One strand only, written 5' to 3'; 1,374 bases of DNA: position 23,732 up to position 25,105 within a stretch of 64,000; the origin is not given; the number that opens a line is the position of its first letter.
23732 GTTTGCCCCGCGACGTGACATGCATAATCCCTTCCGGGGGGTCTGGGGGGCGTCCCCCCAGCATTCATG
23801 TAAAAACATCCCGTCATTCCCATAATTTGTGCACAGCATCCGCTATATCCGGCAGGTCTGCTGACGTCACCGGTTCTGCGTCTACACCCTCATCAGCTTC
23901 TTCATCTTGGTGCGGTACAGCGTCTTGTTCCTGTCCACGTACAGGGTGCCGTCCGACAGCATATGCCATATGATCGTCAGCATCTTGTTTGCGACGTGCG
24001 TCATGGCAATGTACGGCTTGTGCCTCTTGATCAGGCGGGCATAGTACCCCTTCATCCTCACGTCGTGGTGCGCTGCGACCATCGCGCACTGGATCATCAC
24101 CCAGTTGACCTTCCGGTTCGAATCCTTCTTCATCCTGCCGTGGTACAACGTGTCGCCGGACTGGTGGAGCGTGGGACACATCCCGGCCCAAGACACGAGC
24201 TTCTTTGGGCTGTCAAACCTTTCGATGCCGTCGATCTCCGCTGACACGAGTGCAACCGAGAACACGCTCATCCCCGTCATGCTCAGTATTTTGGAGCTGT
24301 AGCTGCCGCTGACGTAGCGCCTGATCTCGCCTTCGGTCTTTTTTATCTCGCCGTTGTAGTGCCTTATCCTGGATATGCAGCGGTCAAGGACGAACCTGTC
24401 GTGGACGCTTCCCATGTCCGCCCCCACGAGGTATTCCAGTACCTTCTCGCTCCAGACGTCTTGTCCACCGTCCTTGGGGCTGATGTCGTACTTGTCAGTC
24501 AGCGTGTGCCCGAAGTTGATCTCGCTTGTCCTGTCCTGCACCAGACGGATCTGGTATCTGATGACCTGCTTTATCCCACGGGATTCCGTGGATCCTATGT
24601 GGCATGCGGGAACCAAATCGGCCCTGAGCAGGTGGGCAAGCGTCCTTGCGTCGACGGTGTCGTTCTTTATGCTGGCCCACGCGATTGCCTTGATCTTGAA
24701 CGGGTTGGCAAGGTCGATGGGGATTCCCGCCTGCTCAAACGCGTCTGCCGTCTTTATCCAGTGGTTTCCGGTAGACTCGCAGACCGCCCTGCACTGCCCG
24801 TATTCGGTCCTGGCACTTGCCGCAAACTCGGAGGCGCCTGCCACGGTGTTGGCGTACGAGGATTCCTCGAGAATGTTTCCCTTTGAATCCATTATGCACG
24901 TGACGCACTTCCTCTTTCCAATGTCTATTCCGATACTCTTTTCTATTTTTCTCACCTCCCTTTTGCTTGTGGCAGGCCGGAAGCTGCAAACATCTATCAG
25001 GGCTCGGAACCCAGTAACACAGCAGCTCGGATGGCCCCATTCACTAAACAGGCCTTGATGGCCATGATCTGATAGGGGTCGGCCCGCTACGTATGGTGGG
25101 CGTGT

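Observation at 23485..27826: Three-layer nested transposon: 52-bp-TIR element, IS66 inside it, MITE on its boundary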

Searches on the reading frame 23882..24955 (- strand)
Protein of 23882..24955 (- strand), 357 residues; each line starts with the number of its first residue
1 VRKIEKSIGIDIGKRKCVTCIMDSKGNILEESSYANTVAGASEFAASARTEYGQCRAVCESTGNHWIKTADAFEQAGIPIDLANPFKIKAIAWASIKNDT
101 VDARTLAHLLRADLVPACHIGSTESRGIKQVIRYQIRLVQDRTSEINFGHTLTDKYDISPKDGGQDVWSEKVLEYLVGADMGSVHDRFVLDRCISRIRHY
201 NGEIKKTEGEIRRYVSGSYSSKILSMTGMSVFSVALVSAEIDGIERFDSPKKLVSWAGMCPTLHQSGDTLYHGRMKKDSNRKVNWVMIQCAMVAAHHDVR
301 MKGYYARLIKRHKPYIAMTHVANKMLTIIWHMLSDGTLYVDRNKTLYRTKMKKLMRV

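Call 8: search_protein_families(library=pfam, proteins=[window:23882-24955:-], max_evalue=0.01)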
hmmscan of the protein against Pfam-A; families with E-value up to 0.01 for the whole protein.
window:23882-24955:- (357 aa): 2 families
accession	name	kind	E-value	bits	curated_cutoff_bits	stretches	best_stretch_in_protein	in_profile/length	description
PF01548.23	DEDD_Tnp_IS110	-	4.6e-22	78.9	29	1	8-147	1-144/155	Transposase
PF02371.22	Transposase_20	-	1e-19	71.1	21.3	1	222-305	3-86/87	Transposase IS116/IS110/IS902 family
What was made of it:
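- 23882..24955 (-): IS110-family DEDD recombinase gene, 357 aa. Call 8: PF01548 at 4.6e-22 and PF02371 at 1e-19.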

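Call 9: find_encoding_contigs(protein=window:23882-24955:-, flank=6000, max_places=10)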
Protein window:23882-24955:- (357 aa): 1 contig read that carries it; 1 place shown.
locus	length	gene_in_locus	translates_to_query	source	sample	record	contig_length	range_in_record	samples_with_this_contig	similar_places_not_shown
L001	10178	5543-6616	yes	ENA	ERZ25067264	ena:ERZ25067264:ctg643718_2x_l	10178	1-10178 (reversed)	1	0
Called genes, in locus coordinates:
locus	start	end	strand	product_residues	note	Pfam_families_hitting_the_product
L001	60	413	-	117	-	-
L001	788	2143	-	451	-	PF00589:Phage_integrase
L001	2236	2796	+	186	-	PF00352:TBP, PF11858:DUF3378 (faint), PF00352:TBP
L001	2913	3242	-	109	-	PF01588:tRNA_bind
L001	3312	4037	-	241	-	PF09754:PAC2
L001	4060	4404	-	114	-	-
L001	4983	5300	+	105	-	-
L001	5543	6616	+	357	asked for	PF01548:DEDD_Tnp_IS110, PF02371:Transposase_20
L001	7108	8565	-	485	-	PF19289:PmbA_TldD_3rd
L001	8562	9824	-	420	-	PF04055:Radical_SAM, PF19288:CofH_C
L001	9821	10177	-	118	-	?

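Call 11: find_homologous_proteins(query=window:23882-24955:-, max_evalue=1e-10)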
Query window:23882-24955:- (357 aa): 350 proteins with E <= 1e-10 among 2232 candidates; the best 120 are listed.
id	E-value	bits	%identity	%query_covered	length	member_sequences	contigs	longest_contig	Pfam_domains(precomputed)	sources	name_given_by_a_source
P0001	2.8e-240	814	100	100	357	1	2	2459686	PF01548.24,PF02371.23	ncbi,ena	-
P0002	4.8e-177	606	74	100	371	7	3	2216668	PF01548.24,PF02371.23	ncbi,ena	-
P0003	2.5e-176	604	74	100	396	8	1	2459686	PF01548.24,PF02371.23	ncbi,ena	-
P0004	3.8e-175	600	73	100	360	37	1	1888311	PF01548.24,PF02371.23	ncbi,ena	-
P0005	2.2e-168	578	70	99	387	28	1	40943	PF01548.24,PF02371.23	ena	-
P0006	2.4e-165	568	68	100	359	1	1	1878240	PF01548.24,PF02371.23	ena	-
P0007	3.7e-165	567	69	99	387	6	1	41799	PF01548.24,PF02371.23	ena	-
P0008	1.0e-160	553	66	99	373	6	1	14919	PF01548.24,PF02371.23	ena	-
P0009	9.7e-160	550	66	100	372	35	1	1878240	PF01548.24,PF02371.23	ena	-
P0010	4.0e-159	547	66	100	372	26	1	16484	PF01548.24,PF02371.23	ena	-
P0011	1.2e-157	543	71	94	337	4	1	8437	PF01548.24,PF02371.23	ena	-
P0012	3.4e-154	531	64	98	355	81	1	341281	PF01548.24,PF02371.23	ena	-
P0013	6.1e-144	498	71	87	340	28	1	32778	PF01548.24,PF02371.23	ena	-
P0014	3.2e-142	492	70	85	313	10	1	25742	PF01548.24,PF02371.23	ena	-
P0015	3.9e-142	492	64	94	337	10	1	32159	PF01548.24,PF02371.23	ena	-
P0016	1.9e-140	486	73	81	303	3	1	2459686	PF01548.24,PF02371.23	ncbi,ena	-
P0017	4.1e-135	469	62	94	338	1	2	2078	PF01548.24,PF02371.23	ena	-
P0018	3.6e-129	449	57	98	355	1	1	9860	PF01548.24,PF02371.23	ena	-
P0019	1.3e-128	447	57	98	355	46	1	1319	PF01548.24,PF02371.23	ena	-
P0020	8.6e-128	444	57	100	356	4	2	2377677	PF01548.24,PF02371.23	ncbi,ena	-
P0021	4.0e-127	442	57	98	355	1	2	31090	PF01548.24,PF02371.23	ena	-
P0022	2.6e-126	440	56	98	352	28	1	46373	PF01548.24,PF02371.23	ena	-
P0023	5.4e-126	439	66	81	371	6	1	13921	PF01548.24,PF02371.23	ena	-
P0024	7.3e-126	438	57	94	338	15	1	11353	PF01548.24,PF02371.23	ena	-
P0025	7.7e-126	438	56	98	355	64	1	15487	PF01548.24,PF02371.23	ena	-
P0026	1.3e-125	437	56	94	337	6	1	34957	PF01548.24,PF02371.23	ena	-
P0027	2.2e-125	437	55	100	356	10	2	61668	PF01548.24,PF02371.23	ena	-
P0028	2.3e-123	430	57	98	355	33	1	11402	PF01548.24,PF02371.23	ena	-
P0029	6.8e-123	428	56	98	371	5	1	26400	PF01548.24,PF02371.23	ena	-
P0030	1.3e-122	427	58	94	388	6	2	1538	PF01548.24,PF02371.23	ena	-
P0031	1.3e-121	424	55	94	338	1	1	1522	PF01548.24,PF02371.23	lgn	-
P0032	1.6e-121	424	56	94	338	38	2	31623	PF01548.24,PF02371.23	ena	-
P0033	2.0e-119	417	55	98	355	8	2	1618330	PF01548.24,PF02371.23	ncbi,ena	-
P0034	2.1e-117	410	55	97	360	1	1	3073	PF01548.24,PF02371.23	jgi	-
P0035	1.1e-114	401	54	98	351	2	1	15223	PF01548.24,PF02371.23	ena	-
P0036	1.2e-114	401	55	93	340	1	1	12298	PF01548.24,PF02371.23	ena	-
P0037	6.5e-113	396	55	98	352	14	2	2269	PF01548.24,PF02371.23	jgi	-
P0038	1.0e-112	395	53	98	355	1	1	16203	PF01548.24,PF02371.23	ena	-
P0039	1.5e-112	394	53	98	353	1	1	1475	PF01548.24,PF02371.23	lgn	-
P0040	2.5e-112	394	51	99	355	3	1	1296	PF01548.24,PF02371.23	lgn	-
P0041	8.2e-111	389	51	99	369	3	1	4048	PF01548.24,PF02371.23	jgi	jgi:transposase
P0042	9.0e-111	389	51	98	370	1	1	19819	PF01548.24,PF02371.23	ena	-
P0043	2.7e-110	387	53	97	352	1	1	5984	PF01548.24,PF02371.23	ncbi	-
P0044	4.5e-110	386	52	98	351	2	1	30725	PF01548.24,PF02371.23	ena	-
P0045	4.9e-110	386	53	98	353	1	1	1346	PF01548.24,PF02371.23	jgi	jgi:transposase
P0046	6.1e-110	386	50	94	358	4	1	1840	PF01548.24,PF02371.23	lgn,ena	-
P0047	1.6e-109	384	52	98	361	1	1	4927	PF01548.24,PF02371.23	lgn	-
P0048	3.2e-109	383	51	97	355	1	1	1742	PF01548.24,PF02371.23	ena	-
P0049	1.1e-108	382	53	97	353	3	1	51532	PF01548.24,PF02371.23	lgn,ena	-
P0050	1.5e-108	381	52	98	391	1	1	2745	PF01548.24,PF02371.23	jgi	-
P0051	1.5e-108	381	53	98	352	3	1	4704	PF01548.24,PF02371.23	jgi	-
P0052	8.0e-108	379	50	99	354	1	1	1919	PF01548.24,PF02371.23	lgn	-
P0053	6.4e-107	376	49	99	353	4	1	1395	PF01548.24,PF02371.23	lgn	-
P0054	8.4e-107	375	51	98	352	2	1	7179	PF01548.24,PF02371.23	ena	-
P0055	2.5e-106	374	49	99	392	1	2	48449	PF01548.24,PF02371.23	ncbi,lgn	ncbi:MAG: IS110 family transposase [Nitrosopumilus sp.]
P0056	6.7e-106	372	51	98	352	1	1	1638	PF01548.24,PF02371.23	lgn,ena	-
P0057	1.8e-105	371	48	99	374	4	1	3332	PF01548.24,PF02371.23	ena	-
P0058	2.3e-105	371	56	80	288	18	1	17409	PF01548.24,PF02371.23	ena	-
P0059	2.7e-105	371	50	97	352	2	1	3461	PF01548.24,PF02371.23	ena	-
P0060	3.8e-105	370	50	98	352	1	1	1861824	PF01548.24,PF02371.23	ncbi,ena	-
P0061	4.3e-105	370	51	98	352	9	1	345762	PF01548.24,PF02371.23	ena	-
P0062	1.1e-103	365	53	93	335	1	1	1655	PF01548.24,PF02371.23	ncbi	-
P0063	1.7e-102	361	50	97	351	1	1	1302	PF01548.24,PF02371.23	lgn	-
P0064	1.4e-101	358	48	98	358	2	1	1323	PF01548.24,PF02371.23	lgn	-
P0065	2.0e-101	358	49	98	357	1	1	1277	PF01548.24,PF02371.23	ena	-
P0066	8.9e-101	356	48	97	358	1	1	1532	PF01548.24,PF02371.23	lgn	-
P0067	4.6e-100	353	49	97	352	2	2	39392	PF01548.24,PF02371.23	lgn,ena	-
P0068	4.8e-100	353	56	81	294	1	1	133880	PF01548.24,PF02371.23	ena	-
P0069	4.0e-99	350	50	94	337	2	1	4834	PF01548.24,PF02371.23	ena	-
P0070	7.2e-99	349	56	78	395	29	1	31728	PF01548.24,PF02371.23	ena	-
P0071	2.6e-98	348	49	98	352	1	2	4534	PF01548.24,PF02371.23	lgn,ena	-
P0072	3.4e-98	347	61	70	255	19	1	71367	PF02371.23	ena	-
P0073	7.8e-98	346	56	80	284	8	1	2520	PF01548.24,PF02371.23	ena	-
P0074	5.9e-97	343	49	98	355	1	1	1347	PF01548.24,PF02371.23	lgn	-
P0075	1.1e-96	342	49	98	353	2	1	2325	PF01548.24,PF02371.23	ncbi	-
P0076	1.2e-96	342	47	98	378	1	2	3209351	PF01548.24,PF02371.23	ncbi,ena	-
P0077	1.3e-96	342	45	98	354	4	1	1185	PF01548.24,PF02371.23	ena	-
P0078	2.0e-95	338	50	97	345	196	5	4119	PF01548.24,PF02371.23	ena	-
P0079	2.4e-95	338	49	97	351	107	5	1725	PF01548.24,PF02371.23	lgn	-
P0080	3.9e-95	337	47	98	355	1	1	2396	PF01548.24,PF02371.23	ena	-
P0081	6.6e-95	336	46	99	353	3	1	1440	PF01548.24,PF02371.23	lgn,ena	-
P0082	1.3e-94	335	48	98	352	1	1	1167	PF01548.24,PF02371.23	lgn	-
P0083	1.3e-94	335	49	94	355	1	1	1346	PF01548.24,PF02371.23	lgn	-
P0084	1.7e-94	335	45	98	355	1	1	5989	PF01548.24,PF02371.23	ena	-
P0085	7.5e-94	333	70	60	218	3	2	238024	PF02371.23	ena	-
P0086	1.3e-93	332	45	98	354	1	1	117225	PF01548.24,PF02371.23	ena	-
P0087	1.4e-93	332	50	92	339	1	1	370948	PF01548.24,PF02371.23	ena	-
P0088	2.7e-93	331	48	98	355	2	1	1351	PF01548.24,PF02371.23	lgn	-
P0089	4.3e-93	330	51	83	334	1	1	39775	PF01548.24,PF02371.23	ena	-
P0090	7.1e-93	330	47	98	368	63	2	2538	PF01548.24,PF02371.23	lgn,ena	-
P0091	2.0e-92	328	46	98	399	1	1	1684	PF01548.24,PF02371.23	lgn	-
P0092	3.3e-92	327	48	98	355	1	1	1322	PF01548.24,PF02371.23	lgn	-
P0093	8.4e-92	326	47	99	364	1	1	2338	PF01548.24,PF02371.23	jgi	jgi:transposase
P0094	2.1e-91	325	46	97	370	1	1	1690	PF01548.24,PF02371.23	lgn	-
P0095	3.4e-91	324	46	99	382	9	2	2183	PF01548.24,PF02371.23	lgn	-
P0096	4.9e-91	324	47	97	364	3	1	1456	PF01548.24,PF02371.23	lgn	-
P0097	1.0e-90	323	45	98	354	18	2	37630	PF01548.24,PF02371.23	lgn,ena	-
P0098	2.2e-90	321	44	98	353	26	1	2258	PF01548.24,PF02371.23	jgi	-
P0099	3.5e-90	321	46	98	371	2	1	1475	PF01548.24,PF02371.23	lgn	-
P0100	1.3e-89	319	41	100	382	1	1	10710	PF01548.24,PF02371.23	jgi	jgi:transposase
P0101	2.7e-89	318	47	98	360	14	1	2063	PF01548.24,PF02371.23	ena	-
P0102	3.8e-89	317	46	98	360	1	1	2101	PF01548.24,PF02371.23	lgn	-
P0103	9.8e-89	316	52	79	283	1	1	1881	PF01548.24,PF02371.23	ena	-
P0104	1.2e-88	316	46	97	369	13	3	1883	PF01548.24,PF02371.23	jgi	-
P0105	1.8e-88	315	43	95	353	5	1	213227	PF01548.24,PF02371.23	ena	-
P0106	2.9e-88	315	44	98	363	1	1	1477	PF01548.24,PF02371.23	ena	-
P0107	4.6e-88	314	46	97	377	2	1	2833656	PF01548.24,PF02371.23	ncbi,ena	-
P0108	1.3e-87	312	61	64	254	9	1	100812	PF01548.24,PF02371.23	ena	-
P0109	2.7e-87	311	42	99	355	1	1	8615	PF01548.24,PF02371.23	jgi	jgi:transposase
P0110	3.6e-87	311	44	98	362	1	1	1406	PF01548.24,PF02371.23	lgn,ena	-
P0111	9.0e-87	310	62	61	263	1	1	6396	PF02371.23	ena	-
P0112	1.8e-85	305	46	91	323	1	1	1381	PF01548.24,PF02371.23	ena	-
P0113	3.5e-85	304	44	97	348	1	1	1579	PF01548.24,PF02371.23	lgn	-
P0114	3.8e-85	304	41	98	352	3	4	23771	PF01548.24,PF02371.23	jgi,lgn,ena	-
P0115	4.8e-84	301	42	97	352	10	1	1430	PF01548.24,PF02371.23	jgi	-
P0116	5.6e-84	300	43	97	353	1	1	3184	PF01548.24,PF02371.23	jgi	jgi:transposase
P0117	7.3e-83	297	46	88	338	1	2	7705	PF01548.24,PF02371.23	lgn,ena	-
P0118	9.9e-83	296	42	97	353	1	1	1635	PF01548.24,PF02371.23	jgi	jgi:transposase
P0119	2.3e-82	295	57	67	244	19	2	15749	PF02371.23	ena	-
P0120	1.7e-81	292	43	97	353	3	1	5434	PF01548.24,PF02371.23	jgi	jgi:transposase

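Call 13: find_encoding_contigs(protein=P0003, flank=5000, max_places=6)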
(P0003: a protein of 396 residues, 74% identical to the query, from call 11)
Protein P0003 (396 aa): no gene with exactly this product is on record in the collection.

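Call 14: find_encoding_contigs(protein=P0002, flank=5000, max_places=6)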
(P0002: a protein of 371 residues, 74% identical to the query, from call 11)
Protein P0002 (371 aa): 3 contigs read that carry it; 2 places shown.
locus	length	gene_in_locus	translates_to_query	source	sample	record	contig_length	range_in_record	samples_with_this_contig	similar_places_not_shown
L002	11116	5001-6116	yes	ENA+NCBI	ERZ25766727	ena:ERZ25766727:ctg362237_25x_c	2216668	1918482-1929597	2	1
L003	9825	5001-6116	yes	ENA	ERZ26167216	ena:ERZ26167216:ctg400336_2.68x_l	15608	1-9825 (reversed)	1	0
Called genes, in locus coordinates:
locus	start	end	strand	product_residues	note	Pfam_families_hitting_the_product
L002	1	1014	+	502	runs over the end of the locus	PF03050:DDE_Tnp_IS66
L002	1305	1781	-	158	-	PF13358:DDE_3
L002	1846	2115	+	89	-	-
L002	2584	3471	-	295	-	PF01145:Band_7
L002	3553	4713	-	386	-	PF13737:DDE_Tnp_1_5 (weak), PF01609:DDE_Tnp_1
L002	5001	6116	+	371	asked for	PF01548:DEDD_Tnp_IS110, PF02371:Transposase_20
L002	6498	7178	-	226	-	PF01609:DDE_Tnp_1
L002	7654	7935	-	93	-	-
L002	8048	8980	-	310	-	PF23914:TPR_CcmH_CycH (faint), PF12569:NatA_aux_su (faint), PF12895:ANAPC3 (faint), PF13371:TPR_9 (faint), PF13424:TPR_12 (faint), PF13428:TPR_14 (faint), PF14559:TPR_19 (faint), PF00515:TPR_1 (weak), +8 more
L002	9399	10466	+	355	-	PF03050:DDE_Tnp_IS66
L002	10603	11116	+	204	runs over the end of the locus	PF13613:HTH_Tnp_4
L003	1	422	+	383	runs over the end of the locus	PF22660:RS_preATP-grasp-like, PF02222:ATP-grasp, PF07478:Dala_Dala_lig_C (weak), PF17769:PurK_C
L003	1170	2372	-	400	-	PF01609:DDE_Tnp_1, PF13359:DDE_Tnp_4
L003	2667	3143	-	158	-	PF13358:DDE_3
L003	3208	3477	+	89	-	-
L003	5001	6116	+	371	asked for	PF01548:DEDD_Tnp_IS110, PF02371:Transposase_20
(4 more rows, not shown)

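Call 15: find_encoding_contigs(protein=P0004, flank=5000, max_places=6)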
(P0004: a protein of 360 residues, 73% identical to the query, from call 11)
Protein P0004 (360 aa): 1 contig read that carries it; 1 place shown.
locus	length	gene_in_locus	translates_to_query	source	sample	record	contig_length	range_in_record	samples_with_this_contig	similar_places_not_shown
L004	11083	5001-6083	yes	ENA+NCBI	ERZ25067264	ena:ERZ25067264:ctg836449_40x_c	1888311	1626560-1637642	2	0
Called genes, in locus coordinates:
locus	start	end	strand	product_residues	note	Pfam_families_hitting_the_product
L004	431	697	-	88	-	-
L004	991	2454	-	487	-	PF01385:OrfB_IS605, PF07282:Cas12f1-like_TNB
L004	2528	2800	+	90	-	-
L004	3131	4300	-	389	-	PF00682:HMGL-like, PF22617:HCS_D2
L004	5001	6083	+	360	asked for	PF01548:DEDD_Tnp_IS110, PF02371:Transposase_20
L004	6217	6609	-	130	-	PF13358:DDE_3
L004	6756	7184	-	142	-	PF13384:HTH_23 (faint), PF13551:HTH_29 (weak), PF13565:HTH_32, PF13592:HTH_33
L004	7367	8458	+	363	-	PF01548:DEDD_Tnp_IS110, PF02371:Transposase_20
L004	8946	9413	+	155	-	-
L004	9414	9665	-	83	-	-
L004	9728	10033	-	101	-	-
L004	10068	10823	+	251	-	PF00149:Metallophos, PF12850:Metallophos_2 (weak)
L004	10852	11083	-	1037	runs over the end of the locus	PF25596:CPSase_L_D1, PF02786:CPSase_L_D2, PF02787:CPSase_L_D3, PF25596:CPSase_L_D1, PF02222:ATP-grasp, PF02786:CPSase_L_D2, PF07478:Dala_Dala_lig_C, PF02142:MGS, +2 more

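Call 57: find_encoding_contigs(protein=P0005, flank=2500, max_places=6)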
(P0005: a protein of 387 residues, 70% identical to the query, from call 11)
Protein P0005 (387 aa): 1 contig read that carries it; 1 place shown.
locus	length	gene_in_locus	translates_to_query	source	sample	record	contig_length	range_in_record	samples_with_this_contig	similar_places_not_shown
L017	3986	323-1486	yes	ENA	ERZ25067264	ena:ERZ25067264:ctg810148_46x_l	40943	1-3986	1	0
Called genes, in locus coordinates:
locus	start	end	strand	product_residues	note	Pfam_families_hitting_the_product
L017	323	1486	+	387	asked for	PF01548:DEDD_Tnp_IS110, PF02371:Transposase_20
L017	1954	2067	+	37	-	-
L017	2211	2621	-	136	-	PF00665:rve (weak), PF13683:rve_3 (weak)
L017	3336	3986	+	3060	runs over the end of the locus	PF00082:Peptidase_S8, PF13205:Big_5 (faint), PF08450:SGL (faint), PF10282:Lactonase (weak)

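Call 58: find_encoding_contigs(protein=P0009, flank=2500, max_places=6)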
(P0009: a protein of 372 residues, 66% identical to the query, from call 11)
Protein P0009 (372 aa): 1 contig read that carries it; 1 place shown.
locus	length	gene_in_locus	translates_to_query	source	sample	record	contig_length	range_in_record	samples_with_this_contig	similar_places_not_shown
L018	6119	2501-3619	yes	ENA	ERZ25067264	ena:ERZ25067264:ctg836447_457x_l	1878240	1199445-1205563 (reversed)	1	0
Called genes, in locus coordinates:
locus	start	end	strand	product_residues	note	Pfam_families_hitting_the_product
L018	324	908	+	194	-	-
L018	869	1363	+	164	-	-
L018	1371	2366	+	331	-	-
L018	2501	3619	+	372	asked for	PF01548:DEDD_Tnp_IS110, PF02371:Transposase_20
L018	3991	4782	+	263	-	PF01609:DDE_Tnp_1 (weak)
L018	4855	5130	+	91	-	-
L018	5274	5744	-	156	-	PF13358:DDE_3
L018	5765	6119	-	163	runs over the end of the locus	PF13011:LZ_Tnp_IS481, PF13384:HTH_23 (weak), PF13551:HTH_29 (weak), PF13565:HTH_32, PF13592:HTH_33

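Call 59: find_encoding_contigs(protein=P0006, flank=2500, max_places=6)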
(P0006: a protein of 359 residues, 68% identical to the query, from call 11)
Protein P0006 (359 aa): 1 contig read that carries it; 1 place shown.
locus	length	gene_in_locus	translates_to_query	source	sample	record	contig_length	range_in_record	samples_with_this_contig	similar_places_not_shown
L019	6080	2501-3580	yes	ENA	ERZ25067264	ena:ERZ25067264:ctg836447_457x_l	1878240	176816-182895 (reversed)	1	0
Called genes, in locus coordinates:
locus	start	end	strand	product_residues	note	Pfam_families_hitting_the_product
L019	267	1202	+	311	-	PF13276:HTH_21 (weak), PF00665:rve, PF13683:rve_3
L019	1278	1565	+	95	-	PF01283:Ribosomal_S26e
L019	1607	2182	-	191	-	PF01066:CDP-OH_P_transf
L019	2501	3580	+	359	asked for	PF01548:DEDD_Tnp_IS110, PF02371:Transposase_20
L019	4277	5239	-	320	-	PF13613:HTH_Tnp_4 (weak), PF01609:DDE_Tnp_1, PF13359:DDE_Tnp_4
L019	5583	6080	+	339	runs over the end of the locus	PF13470:PIN_3 (faint), PF10130:PIN_2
